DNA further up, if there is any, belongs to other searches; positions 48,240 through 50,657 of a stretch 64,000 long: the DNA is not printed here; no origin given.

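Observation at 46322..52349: Apparent operon: sugar-porter MFS, short glycyl-radical enzyme, activase, secreted esterase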

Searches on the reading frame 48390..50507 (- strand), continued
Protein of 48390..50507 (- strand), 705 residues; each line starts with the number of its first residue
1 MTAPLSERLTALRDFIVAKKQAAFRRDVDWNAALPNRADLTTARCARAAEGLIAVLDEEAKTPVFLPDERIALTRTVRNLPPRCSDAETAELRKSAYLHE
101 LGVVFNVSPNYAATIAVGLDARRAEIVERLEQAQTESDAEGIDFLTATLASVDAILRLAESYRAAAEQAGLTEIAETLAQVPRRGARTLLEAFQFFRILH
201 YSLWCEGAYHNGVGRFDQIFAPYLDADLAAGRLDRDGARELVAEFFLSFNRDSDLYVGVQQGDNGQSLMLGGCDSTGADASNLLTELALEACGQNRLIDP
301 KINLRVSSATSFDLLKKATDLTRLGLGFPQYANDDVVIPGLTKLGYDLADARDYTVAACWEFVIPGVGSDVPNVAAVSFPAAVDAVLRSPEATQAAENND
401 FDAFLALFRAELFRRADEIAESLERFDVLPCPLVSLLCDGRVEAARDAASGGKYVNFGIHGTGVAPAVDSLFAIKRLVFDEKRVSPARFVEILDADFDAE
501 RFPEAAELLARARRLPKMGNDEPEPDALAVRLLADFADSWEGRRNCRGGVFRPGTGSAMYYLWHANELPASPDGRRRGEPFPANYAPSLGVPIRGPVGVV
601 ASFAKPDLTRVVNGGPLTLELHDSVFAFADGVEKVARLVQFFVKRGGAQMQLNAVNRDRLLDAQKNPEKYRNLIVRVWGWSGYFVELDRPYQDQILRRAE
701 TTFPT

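Call 54: find_encoding_contigs(protein=P0035, flank=10000, max_places=1)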
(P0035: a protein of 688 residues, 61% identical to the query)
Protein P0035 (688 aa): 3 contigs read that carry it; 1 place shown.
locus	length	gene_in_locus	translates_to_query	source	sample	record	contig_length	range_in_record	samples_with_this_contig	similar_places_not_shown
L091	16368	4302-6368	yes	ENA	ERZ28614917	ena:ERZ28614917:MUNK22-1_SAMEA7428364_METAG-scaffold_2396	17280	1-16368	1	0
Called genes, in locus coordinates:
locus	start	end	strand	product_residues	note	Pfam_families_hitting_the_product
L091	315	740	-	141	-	PF00380:Ribosomal_S9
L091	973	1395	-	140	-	PF00572:Ribosomal_L13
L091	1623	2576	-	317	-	PF03413:PepSY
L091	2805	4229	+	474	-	PF00083:Sugar_tr, PF07690:MFS_1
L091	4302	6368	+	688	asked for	PF02901:PFL-like, PF01228:Gly_radical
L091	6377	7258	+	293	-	PF13353:Fer4_12, PF04055:Radical_SAM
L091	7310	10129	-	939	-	PF01565:FAD_binding_4, PF02913:FAD-oxidase_C, PF12838:Fer4_7 (faint), PF13183:Fer4_8 (weak)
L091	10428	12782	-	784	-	PF07584:BatA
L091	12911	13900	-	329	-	PF12146:Hydrolase_4, PF00561:Abhydrolase_1, PF12697:Abhydrolase_6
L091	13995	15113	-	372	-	PF00849:PseudoU_synth_2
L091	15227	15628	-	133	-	PF01242:PTPS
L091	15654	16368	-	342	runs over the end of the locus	PF01261:AP_endonuc_2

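Call 59: predict_structure(alignment_id=A1)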
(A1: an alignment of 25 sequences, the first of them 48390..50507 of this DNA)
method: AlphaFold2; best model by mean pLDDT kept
length: 705 residues; sequences in the alignment: 25
mean_pLDDT: 82.8   pTM: 0.86
mean pLDDT of the five models: 82.8, 80.3, 76.5, 73.8, 73.7
residues with pLDDT >= 90: 324; 70-90: 246; 50-70: 89; < 50: 46
segments of 3 or more residues with pLDDT < 50: 255-265, 671-677, 680-705
pLDDT, mean of each block of 10 residues (from residue 1): 80 86 90 77 84 94 94 89 84 85 65 93 92 89 90 97 98 97 97 94 76 81 97 95 86 49 60 91 93 69 89 92 71 94 90 76 76 82 95 94 98 96 85 77 54 78 88 97 96 95 94 88 93 95 87 73 76 86 57 75 91 76 76 92 93 70 62 45 41 48 38
secondary structure, 60 per line:
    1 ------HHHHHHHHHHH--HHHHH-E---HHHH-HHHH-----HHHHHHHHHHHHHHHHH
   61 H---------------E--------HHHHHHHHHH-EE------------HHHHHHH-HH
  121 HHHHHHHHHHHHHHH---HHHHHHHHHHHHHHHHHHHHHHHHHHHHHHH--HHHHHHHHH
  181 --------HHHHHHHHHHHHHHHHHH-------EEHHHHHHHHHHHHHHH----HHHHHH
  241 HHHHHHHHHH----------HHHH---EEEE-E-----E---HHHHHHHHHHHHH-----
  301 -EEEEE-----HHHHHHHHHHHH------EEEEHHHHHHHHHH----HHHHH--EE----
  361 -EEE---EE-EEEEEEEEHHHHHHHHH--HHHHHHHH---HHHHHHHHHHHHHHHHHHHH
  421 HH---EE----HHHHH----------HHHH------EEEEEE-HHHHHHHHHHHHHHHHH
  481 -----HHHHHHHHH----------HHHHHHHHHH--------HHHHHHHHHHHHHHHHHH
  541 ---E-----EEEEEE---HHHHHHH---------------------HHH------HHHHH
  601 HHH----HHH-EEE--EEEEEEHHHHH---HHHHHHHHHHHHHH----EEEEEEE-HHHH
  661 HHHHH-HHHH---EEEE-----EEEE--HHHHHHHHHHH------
elements in order (helices of 4 or more, strands of 3 or more residues): H7-17 H20-24 H30-33 H35-38 H44-61 H86-95 H111-117 H119-135 H139-169 H172-180 H189-206 H216-230 H235-250 H261-264 E268-271 H283-295 E302-306 H312-323 E330-333 H334-343 H348-352 E362-364 E371-378 H379-387 H390-397 H401-422 H432-436 H447-450 E457-462 H464-480 H486-494 H505-514 H523-540 E550-555 H559-565 H596-603 E612-614 E617-622 H623-627 H631-644 E649-655 H657-665 H667-670 E674-677 E683-686 H689-699

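Call 61: search_protein_families(library=pfam, proteins=[L029:3509-4822:-, L029:5151-6617:-, L029:6614-8749:-, L029:12033-13160:-, L029:12864-13637:+, L029:14506-15384:+, L029:15564-17060:+, L029:17166-18464:+], max_evalue=0.001)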
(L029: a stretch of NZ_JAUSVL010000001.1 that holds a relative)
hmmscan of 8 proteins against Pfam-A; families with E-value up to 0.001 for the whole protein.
L029:3509-4822:- (437 aa): 1 family
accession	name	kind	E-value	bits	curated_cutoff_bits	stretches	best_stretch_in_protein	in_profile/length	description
PF01420.25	Methylase_S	-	1.6e-21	77.6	22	2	229-409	1-164/168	Type I restriction modification DNA specificity domain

L029:5151-6617:- (488 aa): 3 families
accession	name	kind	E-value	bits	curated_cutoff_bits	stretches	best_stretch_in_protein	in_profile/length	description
PF13749.12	HATPase_c_4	-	2.3e-22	79.2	26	1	321-405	1-89/89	Putative ATP-dependent DNA helicase recG C-terminal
PF04326.19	SLFN_AlbA_2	-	1.9e-19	70.8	25.3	1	23-144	1-117/118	Schlafen, AlbA_2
PF04539.22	Sigma70_r3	-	0.00059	20.3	25.3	0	151-209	10-69/78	Sigma-70 region 3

L029:6614-8749:- (711 aa): 2 families
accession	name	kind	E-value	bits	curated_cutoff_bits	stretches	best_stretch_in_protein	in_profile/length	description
PF02384.22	N6_Mtase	-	8.8e-55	186.6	20.4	1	162-451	5-268/311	N-6 DNA Methylase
PF12161.14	HsdM_N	-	8.4e-25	88.4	24.5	1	9-148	1-135/135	HsdM N-terminal domain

L029:12033-13160:- (375 aa): 0 families

L029:12864-13637:+ (257 aa): 9 families
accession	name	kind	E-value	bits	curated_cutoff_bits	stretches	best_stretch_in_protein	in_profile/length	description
PF13749.12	HATPase_c_4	-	7.8e-13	48.7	26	1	81-147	2-69/89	Putative ATP-dependent DNA helicase recG C-terminal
PF13412.12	HTH_24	-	8e-08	32.2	21.9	1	197-242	3-48/48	Winged helix-turn-helix DNA-binding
PF12802.13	MarR_2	-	1.7e-06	28.5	27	1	195-248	3-57/61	MarR family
PF12840.13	HTH_20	-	3e-06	27.5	27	1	199-243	6-50/51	Helix-turn-helix domain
PF08279.18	HTH_11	-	1.5e-05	25.2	25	1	199-242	2-44/55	HTH domain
PF25212.1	HVO_A0114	-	1.7e-05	25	27.6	1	193-243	18-68/84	HVO_A0114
PF13730.12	HTH_36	-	6.7e-05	23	25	1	213-241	27-55/55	Helix-turn-helix domain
PF13463.12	HTH_27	-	0.00036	21.2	22.2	1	195-247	1-54/68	Winged helix DNA-binding domain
PF13404.12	HTH_AsnC-type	-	0.00055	20.1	27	1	200-236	6-42/42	AsnC-type helix-turn-helix domain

L029:14506-15384:+ (292 aa): 4 families
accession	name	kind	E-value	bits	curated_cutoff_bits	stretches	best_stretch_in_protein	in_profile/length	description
PF04055.27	Radical_SAM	-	5e-16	59.8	29.5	1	32-226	2-158/166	Radical SAM superfamily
PF13353.11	Fer4_12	-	3e-10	41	22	1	24-148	2-78/137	4Fe-4S single cluster domain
PF00037.32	Fer4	-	1.8e-05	24.8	21.1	0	60-75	5-20/24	4Fe-4S binding domain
PF12797.12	Fer4_2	-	9.8e-05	22.5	24.5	0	57-74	4-21/22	4Fe-4S binding domain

L029:15564-17060:+ (498 aa): 3 families
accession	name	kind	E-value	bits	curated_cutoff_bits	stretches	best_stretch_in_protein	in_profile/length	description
PF21247.3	Fic-like_C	-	3.8e-26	91.2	27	1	426-488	1-64/64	Filamentation induced by cAMP protein Fic-like, C-terminal domain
PF04326.19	SLFN_AlbA_2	-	7e-25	88.3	25.3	1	11-127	1-117/118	Schlafen, AlbA_2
PF13749.12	HATPase_c_4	-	5.8e-24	84.4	26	1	290-375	1-88/89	Putative ATP-dependent DNA helicase recG C-terminal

L029:17166-18464:+ (432 aa): 3 families
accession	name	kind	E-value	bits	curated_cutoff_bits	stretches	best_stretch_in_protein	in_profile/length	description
PF00295.23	Glyco_hydro_28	-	9.5e-23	81.2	22.9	1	92-328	52-278/324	Glycosyl hydrolases family 28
PF12708.12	Pect-lyase_RHGA_epim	-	1.7e-12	48.1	27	1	4-89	2-86/213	Rhamnogalacturonase A/epimerase, pectate lyase-like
PF13229.12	Beta_helix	-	1.2e-06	28.7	25.9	1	188-271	2-74/158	Right handed beta helix region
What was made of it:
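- Tried and rejected: Oligosphaera ethanolica locus (call 61).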

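Call 62: fold_search(model_id=the predicted structure, library=pdb)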
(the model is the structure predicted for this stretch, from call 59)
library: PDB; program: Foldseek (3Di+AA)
matches with E <= 10: 234; with E <= 0.001: 82
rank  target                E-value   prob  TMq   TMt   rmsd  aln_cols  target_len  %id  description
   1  1r8w_A                2.1e-36  1.00  0.79  0.71   6.2       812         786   24  Native structure of the B12-independent glycerol dehydratase from clostridium butyricum (released 2004-06-01)
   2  5i2g_A                3.7e-36  1.00  0.83  0.74   5.5       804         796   26  1,2-propanediol Dehydration in Roseburia inulinivorans; Structural Basis for Substrate and Enantiomer Selectivity (released 2016-06-01)
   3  5i2g_B                5.6e-36  1.00  0.82  0.73   6.1       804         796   26  1,2-propanediol Dehydration in Roseburia inulinivorans; Structural Basis for Substrate and Enantiomer Selectivity (released 2016-06-01)
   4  9rcp_B                6.1e-36  1.00  0.81  0.72   5.5       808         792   24  1,2-propanediol dehydratase with 0.1 % 1,3-propanediol additive (released 2025-06-11)
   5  9rco_A                1.9e-35  1.00  0.81  0.72   5.5       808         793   24  1,2-propanediol dehydratase with 0.1 % glycerol additive (released 2025-06-11)
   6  5i2a_B                3.7e-35  1.00  0.81  0.69   6.9       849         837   24  1,2-propanediol Dehydration in Roseburia inulinivorans; Structural Basis for Substrate and Enantiomer Selectivity (released 2016-06-01)
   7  6nd3_D                3.7e-35  1.00  0.80  0.71   6.2       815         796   22  wild-type choline TMA lyase in complex with betaine aldehyde (released 2019-01-16)
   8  5fau_A                4.7e-35  1.00  0.80  0.72   5.9       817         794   23  wild-type choline TMA lyase in complex with choline (released 2016-09-28)
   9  5fau_B                4.7e-35  1.00  0.80  0.71   6.2       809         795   23  wild-type choline TMA lyase in complex with choline (released 2016-09-28)
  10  8yjo_A                7.8e-35  1.00  0.81  0.75   5.5       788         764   26  Structure of E. coli glycyl radical enzyme PflD with bound malonate (released 2024-10-02)
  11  9rcq_A                8.5e-35  1.00  0.81  0.71   6.0       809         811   24  1,2-propanediol dehydratase with no ligand additives (released 2025-06-11)
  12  5faw_A                9.8e-35  1.00  0.79  0.70   6.0       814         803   23  T502A mutant of choline TMA-lyase (released 2016-09-28)
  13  5i2a_A                1.0e-34  1.00  0.79  0.68   7.3       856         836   24  1,2-propanediol Dehydration in Roseburia inulinivorans; Structural Basis for Substrate and Enantiomer Selectivity (released 2016-06-01)
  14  9ht9_A                1.3e-34  1.00  0.80  0.72   5.5       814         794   23  CutC in complex with inhibitor1 (released 2026-01-14)
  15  5fay_A                1.5e-34  1.00  0.79  0.70   6.2       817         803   22  Y208F mutant of choline TMA-lyase (released 2016-09-28)
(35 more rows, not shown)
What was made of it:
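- On Glycyl radical enzyme superfamily (PFL-like): The AF2 model has TM 0.78-0.83 to GRE structures (calls 59, 62).
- Closest known: Other GRE 1,2-eliminases. Same: TM is 0.71-0.81 (call 62).
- The AF2 model (pLDDT 82.8) matches GRE eliminase and isomerase structures at TM 0.78-0.83 (calls 59, 62). The top Foldseek hits are GD and PD (call 62).
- Tried and rejected: Foldseek of the AF2 model (call 62).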
